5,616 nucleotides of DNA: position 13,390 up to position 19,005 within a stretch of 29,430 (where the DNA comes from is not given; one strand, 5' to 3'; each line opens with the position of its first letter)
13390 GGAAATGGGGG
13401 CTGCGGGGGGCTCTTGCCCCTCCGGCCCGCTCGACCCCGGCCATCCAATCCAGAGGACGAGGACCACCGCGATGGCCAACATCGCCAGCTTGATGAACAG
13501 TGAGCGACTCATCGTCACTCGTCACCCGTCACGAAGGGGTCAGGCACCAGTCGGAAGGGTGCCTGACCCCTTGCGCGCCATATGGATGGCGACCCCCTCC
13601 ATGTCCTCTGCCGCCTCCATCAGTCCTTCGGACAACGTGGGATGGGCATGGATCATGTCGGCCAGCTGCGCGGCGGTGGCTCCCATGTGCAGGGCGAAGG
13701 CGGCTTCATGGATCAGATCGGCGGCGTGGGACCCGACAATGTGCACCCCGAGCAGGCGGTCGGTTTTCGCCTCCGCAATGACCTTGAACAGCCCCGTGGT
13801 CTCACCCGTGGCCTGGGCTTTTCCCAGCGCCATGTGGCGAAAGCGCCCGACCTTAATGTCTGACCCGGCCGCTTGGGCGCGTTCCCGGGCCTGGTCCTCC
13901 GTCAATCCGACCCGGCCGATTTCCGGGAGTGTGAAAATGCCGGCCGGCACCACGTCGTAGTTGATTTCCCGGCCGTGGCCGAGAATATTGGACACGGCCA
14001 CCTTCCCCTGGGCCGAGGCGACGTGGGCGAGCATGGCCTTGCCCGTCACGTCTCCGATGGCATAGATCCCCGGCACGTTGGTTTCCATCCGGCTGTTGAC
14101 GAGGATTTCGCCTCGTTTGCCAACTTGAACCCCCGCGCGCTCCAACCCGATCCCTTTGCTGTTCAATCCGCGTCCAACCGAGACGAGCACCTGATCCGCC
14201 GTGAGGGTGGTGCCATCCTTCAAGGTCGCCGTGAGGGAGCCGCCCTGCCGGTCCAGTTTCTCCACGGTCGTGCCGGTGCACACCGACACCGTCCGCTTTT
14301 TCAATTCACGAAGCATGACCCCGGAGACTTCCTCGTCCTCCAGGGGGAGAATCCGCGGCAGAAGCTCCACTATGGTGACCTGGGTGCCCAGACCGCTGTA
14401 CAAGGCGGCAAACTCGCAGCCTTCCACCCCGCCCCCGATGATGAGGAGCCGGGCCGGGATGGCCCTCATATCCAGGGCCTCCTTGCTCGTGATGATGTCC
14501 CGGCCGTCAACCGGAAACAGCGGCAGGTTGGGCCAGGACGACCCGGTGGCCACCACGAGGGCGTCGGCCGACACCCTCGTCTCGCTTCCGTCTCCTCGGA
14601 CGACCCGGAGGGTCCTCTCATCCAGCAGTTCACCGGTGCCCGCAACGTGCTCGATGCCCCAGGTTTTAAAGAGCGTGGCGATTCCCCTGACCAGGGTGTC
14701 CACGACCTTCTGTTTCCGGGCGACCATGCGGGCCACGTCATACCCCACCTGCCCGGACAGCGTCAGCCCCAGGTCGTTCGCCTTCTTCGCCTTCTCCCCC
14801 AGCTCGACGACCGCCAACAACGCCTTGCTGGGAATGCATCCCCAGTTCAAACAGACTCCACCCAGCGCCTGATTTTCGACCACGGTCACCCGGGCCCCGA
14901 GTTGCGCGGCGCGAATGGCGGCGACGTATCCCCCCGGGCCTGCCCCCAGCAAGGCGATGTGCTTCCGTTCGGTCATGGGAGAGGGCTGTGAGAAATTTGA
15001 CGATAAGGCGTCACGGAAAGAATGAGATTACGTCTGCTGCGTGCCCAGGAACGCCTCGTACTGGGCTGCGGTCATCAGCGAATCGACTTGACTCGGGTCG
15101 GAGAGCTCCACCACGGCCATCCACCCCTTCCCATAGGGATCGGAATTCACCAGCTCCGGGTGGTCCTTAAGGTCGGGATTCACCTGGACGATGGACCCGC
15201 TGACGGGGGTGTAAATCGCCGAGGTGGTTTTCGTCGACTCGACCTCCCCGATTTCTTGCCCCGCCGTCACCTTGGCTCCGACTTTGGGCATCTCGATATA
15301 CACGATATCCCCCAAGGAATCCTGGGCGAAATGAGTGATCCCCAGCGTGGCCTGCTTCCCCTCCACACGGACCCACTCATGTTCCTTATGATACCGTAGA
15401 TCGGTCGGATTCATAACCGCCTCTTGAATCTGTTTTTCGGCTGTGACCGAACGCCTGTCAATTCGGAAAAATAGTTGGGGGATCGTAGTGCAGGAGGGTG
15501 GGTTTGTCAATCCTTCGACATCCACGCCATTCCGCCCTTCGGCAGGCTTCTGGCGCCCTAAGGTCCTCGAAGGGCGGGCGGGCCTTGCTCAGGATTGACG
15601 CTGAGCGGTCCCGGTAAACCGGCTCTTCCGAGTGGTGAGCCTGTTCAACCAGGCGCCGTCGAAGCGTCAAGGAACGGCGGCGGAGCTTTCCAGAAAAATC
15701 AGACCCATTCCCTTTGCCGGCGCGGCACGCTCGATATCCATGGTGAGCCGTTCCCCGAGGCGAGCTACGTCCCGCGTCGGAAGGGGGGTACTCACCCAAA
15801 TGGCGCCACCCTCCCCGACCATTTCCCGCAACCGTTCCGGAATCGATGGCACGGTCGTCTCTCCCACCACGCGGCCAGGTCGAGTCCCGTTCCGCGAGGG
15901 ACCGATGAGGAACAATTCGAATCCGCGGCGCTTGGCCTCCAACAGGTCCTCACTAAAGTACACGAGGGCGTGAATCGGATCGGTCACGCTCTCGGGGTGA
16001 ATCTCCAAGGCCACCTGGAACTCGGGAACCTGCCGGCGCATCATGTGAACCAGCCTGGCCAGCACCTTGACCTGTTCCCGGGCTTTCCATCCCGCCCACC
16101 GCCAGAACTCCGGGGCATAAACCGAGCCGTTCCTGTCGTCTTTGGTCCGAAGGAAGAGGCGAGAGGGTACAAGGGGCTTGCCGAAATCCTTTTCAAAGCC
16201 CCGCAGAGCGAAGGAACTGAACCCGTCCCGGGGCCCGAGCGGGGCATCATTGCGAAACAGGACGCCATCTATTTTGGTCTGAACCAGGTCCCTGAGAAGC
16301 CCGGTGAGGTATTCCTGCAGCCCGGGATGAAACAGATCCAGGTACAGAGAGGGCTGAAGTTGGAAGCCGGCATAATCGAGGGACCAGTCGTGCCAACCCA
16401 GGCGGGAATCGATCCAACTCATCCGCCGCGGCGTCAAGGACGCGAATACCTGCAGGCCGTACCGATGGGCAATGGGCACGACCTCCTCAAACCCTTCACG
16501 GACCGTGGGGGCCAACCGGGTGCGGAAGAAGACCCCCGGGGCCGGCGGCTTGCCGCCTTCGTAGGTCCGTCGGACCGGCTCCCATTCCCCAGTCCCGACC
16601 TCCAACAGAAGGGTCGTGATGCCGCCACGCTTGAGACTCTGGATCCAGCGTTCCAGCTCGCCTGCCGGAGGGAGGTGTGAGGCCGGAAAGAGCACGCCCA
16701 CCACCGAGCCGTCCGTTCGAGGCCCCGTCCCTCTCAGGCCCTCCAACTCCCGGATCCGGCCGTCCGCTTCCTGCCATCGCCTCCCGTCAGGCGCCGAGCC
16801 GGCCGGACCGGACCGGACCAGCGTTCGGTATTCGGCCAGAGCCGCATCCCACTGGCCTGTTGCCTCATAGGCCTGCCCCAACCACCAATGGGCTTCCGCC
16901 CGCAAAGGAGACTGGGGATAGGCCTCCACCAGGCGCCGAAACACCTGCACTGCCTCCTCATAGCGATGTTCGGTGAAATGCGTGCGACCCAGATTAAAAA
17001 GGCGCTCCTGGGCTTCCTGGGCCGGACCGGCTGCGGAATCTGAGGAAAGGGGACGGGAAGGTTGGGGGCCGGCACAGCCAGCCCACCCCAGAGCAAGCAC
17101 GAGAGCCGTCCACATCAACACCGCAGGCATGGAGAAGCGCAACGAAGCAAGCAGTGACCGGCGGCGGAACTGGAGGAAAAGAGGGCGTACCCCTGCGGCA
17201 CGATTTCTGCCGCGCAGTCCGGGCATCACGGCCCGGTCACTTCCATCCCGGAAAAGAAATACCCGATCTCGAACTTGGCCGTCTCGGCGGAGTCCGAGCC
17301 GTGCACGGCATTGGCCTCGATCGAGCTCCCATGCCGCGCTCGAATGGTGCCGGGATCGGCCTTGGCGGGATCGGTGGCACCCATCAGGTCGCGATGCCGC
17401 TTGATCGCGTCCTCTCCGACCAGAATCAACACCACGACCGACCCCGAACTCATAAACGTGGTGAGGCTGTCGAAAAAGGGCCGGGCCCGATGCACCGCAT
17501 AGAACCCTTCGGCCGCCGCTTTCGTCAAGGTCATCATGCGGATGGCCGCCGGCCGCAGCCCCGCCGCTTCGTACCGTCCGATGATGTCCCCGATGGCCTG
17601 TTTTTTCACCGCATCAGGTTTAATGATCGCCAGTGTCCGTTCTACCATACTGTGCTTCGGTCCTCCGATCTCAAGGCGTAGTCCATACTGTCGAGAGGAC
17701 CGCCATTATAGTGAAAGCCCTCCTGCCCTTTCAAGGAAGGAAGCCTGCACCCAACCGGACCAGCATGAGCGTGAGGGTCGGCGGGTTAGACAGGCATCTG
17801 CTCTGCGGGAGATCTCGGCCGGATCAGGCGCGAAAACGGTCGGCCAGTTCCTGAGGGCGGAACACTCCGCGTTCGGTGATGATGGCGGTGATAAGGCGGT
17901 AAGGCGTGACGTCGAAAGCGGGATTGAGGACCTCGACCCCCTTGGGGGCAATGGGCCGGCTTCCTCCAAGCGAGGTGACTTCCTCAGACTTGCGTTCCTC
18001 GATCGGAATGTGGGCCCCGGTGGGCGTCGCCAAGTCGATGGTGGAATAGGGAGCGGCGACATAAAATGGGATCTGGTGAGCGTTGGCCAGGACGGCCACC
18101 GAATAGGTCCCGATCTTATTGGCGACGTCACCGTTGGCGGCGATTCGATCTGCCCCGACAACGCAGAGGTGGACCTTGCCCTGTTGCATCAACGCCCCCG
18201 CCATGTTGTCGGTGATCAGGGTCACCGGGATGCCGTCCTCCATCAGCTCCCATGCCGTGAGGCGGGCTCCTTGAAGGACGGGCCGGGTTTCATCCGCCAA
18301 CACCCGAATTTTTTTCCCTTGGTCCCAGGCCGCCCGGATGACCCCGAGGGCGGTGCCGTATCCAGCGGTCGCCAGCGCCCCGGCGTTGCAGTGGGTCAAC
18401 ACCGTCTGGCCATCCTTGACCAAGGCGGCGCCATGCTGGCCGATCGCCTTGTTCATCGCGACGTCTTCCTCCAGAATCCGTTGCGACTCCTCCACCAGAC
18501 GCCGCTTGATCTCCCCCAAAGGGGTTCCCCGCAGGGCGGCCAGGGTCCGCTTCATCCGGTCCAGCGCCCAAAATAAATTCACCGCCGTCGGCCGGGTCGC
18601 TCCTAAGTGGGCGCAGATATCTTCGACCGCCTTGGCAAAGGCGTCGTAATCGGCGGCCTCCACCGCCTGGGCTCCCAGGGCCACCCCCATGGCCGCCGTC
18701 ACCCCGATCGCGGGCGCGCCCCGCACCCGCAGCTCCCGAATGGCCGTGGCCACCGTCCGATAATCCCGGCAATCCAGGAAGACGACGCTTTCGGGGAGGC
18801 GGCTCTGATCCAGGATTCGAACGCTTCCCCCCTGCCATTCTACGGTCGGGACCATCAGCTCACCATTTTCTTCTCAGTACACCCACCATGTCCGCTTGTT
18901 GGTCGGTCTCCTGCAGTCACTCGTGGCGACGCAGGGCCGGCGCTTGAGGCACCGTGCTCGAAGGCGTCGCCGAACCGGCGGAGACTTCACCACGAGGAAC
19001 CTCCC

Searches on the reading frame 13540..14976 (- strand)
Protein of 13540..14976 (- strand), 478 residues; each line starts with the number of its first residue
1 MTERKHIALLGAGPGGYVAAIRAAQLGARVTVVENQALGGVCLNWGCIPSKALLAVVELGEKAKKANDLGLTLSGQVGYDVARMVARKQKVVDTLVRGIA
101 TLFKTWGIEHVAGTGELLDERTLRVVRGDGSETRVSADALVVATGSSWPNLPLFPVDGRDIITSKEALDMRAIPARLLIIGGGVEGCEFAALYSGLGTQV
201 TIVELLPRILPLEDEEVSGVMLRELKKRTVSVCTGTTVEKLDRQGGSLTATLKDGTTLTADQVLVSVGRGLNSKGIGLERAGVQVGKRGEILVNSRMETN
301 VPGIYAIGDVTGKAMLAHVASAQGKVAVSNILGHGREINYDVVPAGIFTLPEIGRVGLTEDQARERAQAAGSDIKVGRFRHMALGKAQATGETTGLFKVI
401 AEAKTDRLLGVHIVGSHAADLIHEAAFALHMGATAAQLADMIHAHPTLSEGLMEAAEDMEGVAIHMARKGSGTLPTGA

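Call 34: search_protein_families(library=pfam, proteins=[window:13540-14976:-], max_evalue=0.0001)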
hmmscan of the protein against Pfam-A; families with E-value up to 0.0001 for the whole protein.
window:13540-14976:- (478 aa): 8 families
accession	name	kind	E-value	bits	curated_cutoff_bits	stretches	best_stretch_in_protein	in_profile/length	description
PF07992.20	Pyr_redox_2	-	1.2e-71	241.9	26.1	1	6-324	2-291/291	Pyridine nucleotide-disulphide oxidoreductase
PF02852.28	Pyr_redox_dim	-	1.9e-34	118.6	25.3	1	343-456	1-110/110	Pyridine nucleotide-disulphide oxidoreductase, dimerisation domain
PF00070.33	Pyr_redox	-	8.4e-21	74.7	22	1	176-248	1-74/82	Pyridine nucleotide-disulphide oxidoreductase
PF13738.12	Pyr_redox_3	-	1.4e-14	54.5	30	1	132-308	120-305/305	Pyridine nucleotide-disulphide oxidoreductase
PF03486.20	HI0933_like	-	1.6e-07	31.4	50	0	6-36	2-32/244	HI0933-like protein Rossmann domain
PF01262.27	AlaDh_PNT_C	-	1.1e-06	28.7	23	0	174-208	28-62/214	Alanine dehydrogenase/PNT, C-terminal domain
PF13450.12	NAD_binding_8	-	1.7e-05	25.5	21.9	0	11-42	3-35/68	NAD(P)-binding Rossmann-like domain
PF01134.28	GIDA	-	1.9e-05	24.3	22.1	0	7-68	2-61/391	Glucose inhibited division protein A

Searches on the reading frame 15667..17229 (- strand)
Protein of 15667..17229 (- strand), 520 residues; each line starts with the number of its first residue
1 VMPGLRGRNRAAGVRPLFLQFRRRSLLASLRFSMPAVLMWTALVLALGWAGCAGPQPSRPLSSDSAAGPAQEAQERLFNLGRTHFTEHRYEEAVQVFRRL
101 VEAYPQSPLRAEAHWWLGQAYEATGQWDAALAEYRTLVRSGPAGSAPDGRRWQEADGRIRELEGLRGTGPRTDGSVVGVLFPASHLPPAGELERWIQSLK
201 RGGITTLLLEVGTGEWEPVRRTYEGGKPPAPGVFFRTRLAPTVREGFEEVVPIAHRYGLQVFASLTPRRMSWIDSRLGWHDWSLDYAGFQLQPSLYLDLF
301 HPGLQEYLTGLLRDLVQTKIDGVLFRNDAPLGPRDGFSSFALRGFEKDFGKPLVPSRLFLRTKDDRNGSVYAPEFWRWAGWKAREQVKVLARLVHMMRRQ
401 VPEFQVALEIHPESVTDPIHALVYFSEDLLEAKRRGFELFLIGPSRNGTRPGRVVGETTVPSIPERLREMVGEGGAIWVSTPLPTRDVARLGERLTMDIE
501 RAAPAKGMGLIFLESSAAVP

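Call 34: search_protein_families(library=pfam, proteins=[window:15667-17229:-], max_evalue=0.0001)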
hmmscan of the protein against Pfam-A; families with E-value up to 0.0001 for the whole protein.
window:15667-17229:- (520 aa): 8 families
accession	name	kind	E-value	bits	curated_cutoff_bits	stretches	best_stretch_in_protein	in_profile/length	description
PF13432.12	TPR_16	-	2.2e-12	47.6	32.7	1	79-144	2-64/65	Tetratricopeptide repeat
PF07719.23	TPR_2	-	1.2e-11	44.3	27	0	111-139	1-29/34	Tetratricopeptide repeat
PF13428.12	TPR_14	-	1.3e-09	38.2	23.5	0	112-142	2-32/44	Tetratricopeptide repeat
PF13174.12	TPR_6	-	2.3e-09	37.7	26.3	0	77-107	3-33/33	Tetratricopeptide repeat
PF14559.12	TPR_19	-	2.1e-07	31.6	25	1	86-142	3-56/68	Tetratricopeptide repeat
PF13181.12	TPR_8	-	7.9e-07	29.2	25.7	0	77-106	4-33/34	Tetratricopeptide repeat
PF13424.12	TPR_12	-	9e-07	29.4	30.1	1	78-135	6-69/77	Tetratricopeptide repeat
PF13414.12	TPR_11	-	3.9e-05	23.7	26.8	0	88-125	8-42/42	TPR repeat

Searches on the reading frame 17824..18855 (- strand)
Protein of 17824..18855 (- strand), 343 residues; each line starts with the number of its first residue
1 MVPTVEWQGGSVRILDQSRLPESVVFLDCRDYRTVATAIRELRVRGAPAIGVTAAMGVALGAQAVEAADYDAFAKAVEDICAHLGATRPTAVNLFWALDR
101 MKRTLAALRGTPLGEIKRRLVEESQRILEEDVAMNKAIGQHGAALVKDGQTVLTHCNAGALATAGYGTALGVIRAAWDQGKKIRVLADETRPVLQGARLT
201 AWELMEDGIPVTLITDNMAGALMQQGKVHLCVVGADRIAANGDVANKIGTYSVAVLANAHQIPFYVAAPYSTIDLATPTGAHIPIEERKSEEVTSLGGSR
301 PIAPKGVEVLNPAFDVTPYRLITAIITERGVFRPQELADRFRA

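Call 34: search_protein_families(library=pfam, proteins=[window:17824-18855:-], max_evalue=0.0001)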
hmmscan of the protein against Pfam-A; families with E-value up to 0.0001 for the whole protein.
window:17824-18855:- (343 aa): 1 family
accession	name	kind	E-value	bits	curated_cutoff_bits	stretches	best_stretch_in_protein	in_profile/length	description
PF01008.23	IF-2B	-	3.7e-95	318.8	22.4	1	44-334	2-280/280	Initiation factor 2 subunit family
